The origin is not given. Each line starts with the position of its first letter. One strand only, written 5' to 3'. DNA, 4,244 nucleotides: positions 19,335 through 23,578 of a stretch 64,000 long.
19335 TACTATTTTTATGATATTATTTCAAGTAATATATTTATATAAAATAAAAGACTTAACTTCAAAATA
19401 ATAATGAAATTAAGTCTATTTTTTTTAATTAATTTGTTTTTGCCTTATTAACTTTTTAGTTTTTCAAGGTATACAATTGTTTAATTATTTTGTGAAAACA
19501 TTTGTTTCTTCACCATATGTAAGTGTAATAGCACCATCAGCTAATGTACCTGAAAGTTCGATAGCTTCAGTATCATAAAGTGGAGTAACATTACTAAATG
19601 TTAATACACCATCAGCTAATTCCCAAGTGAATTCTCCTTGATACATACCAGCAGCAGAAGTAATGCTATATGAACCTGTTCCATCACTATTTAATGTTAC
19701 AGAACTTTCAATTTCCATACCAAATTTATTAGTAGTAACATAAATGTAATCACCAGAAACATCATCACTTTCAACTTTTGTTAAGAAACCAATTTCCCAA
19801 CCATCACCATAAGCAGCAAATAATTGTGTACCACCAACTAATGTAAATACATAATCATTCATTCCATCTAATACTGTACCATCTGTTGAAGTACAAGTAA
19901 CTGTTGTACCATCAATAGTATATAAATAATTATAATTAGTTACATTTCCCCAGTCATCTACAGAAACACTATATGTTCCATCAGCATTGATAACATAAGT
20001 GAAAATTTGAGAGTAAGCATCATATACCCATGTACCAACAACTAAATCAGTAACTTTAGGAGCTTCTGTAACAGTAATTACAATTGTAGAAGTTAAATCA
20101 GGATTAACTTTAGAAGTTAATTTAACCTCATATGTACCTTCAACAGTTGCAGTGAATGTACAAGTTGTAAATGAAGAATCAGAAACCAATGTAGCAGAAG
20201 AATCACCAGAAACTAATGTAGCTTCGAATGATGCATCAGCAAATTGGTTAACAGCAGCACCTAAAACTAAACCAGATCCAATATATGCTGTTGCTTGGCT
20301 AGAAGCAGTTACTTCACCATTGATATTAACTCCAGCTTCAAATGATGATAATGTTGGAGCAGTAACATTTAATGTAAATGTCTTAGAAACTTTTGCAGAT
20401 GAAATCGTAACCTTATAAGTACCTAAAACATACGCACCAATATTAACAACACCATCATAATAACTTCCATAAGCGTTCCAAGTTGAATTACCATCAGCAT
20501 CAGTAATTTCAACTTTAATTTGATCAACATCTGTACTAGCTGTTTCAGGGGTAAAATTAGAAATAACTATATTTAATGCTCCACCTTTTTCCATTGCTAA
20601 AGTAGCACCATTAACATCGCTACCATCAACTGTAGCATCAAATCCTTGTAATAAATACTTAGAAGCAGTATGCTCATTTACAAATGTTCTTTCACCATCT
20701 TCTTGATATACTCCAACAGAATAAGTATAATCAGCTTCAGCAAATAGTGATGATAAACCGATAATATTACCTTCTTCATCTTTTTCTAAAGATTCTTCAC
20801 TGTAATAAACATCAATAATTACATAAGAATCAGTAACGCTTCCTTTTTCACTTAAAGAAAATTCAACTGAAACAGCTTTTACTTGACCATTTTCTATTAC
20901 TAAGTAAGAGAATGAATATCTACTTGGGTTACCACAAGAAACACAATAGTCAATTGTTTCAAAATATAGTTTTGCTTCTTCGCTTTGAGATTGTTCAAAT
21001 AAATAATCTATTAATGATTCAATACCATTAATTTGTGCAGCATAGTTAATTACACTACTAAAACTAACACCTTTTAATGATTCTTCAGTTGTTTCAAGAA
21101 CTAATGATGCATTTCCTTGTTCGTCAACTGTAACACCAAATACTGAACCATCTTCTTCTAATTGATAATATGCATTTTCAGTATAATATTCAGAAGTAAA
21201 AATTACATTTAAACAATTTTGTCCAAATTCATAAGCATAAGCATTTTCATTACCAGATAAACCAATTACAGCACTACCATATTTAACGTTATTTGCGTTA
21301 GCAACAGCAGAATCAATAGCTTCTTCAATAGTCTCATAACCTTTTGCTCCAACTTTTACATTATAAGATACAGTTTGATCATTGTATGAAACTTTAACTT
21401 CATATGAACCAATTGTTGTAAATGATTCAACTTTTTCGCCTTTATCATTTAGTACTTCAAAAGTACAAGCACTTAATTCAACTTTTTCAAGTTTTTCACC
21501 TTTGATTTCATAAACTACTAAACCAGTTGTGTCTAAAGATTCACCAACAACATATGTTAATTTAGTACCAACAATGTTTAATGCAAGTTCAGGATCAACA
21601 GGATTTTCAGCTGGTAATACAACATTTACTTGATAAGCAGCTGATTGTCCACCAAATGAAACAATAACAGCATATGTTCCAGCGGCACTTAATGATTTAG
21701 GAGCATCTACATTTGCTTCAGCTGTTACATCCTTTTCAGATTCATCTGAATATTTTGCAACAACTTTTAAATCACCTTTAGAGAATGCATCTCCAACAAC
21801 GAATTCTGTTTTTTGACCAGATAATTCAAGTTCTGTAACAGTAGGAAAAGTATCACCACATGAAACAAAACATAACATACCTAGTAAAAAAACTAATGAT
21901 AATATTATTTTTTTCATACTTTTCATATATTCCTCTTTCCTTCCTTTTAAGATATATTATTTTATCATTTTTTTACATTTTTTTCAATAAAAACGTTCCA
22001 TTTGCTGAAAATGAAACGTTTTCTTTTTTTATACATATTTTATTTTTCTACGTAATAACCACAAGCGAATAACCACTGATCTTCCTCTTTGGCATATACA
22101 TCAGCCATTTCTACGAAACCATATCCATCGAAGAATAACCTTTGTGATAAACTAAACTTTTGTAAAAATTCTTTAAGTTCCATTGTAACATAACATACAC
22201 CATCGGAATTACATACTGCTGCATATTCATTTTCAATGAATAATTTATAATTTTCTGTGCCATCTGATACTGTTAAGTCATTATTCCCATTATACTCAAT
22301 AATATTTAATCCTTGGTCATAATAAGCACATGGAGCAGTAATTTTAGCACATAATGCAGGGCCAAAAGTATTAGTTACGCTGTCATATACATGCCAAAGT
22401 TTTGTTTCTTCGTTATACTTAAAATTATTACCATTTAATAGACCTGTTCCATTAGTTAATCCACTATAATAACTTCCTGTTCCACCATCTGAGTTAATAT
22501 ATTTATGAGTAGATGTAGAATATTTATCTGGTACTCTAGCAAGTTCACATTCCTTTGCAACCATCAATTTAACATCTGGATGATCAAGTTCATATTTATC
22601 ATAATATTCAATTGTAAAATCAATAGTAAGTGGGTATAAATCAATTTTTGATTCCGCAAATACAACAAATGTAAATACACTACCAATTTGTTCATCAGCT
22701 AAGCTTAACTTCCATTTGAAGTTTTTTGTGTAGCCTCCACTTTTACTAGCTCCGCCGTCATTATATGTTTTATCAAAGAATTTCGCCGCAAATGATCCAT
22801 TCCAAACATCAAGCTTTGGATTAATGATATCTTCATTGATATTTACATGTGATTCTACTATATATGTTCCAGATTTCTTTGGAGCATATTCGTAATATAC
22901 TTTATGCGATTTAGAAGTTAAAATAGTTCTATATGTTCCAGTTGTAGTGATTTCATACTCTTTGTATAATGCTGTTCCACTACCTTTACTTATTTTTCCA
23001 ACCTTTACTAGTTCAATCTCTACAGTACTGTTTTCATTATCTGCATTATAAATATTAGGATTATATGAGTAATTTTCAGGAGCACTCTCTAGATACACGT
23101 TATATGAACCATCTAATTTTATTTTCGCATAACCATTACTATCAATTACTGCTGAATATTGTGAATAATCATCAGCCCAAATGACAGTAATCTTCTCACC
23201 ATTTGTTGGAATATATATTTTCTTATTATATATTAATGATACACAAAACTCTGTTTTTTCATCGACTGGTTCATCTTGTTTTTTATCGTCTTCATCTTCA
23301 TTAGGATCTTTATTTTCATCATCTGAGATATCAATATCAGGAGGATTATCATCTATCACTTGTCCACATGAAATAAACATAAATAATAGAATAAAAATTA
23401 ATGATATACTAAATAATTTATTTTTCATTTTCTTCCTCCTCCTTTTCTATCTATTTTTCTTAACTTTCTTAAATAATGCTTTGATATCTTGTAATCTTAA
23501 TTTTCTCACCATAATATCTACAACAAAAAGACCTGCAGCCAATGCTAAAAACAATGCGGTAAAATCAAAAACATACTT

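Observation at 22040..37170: MoxR-DUF58-VWA-VWA chaperone module fused into an operon with a transmembrane thiol-redox relay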

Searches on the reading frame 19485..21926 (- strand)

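Call 4: search_protein_families(library=pfam, proteins=[window:19485-21926:-], max_evalue=0.01)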
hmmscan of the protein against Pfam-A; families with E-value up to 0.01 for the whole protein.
window:19485-21926:- (813 aa): 2 families
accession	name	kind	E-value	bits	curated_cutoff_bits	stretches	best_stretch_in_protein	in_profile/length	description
PF07523.18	Big_3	-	2.5e-08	34.5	21.2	1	38-102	4-68/68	Bacterial Ig-like domain (group 3)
PF18692.7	DUF5640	-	0.0079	16.5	28.5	0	629-678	3-47/85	Family of unknown function (DUF5640)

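Call 5: search_protein_families(library=ncbifam, proteins=[window:19485-21926:-], max_evalue=0.01)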
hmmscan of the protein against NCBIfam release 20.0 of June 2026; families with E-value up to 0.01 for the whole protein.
window:19485-21926:- (813 aa): 0 families

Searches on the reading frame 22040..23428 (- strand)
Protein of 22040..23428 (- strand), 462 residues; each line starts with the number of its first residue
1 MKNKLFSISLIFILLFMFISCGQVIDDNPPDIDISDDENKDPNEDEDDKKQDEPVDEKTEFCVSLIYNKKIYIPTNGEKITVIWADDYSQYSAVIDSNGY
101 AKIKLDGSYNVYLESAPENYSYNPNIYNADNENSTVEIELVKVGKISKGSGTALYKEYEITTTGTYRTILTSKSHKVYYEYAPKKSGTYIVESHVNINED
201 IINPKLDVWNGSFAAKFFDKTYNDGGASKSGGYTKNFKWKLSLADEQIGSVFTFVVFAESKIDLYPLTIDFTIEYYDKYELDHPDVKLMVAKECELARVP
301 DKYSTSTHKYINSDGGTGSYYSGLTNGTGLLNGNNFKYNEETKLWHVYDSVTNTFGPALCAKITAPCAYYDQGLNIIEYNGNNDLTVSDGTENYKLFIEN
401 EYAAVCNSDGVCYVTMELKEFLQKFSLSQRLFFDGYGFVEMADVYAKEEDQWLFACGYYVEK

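Call 4: search_protein_families(library=pfam, proteins=[window:22040-23428:-], max_evalue=0.01)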
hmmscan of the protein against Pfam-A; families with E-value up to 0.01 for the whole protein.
window:22040-23428:- (462 aa): 0 families

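Call 5: search_protein_families(library=ncbifam, proteins=[window:22040-23428:-], max_evalue=0.01)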
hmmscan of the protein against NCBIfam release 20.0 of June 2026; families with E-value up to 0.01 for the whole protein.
window:22040-23428:- (462 aa): 0 families

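Call 54: search_protein_families(library=pfam, proteins=[window:22040-23428:-], max_evalue=10)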
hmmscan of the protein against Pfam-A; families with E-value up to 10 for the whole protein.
window:22040-23428:- (462 aa): 1 family
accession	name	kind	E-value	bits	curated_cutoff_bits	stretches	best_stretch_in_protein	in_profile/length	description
PF17833.7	pre-PUA_NIP7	-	0.16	12.8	23.1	1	393-429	23-59/80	NIP7/UPF0113, pre-PUA domain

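Call 85: search_protein_families(library=padloc, proteins=[window:22040-23428:-], max_evalue=0.001)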
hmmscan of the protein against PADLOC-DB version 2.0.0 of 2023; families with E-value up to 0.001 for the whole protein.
window:22040-23428:- (462 aa): 0 families
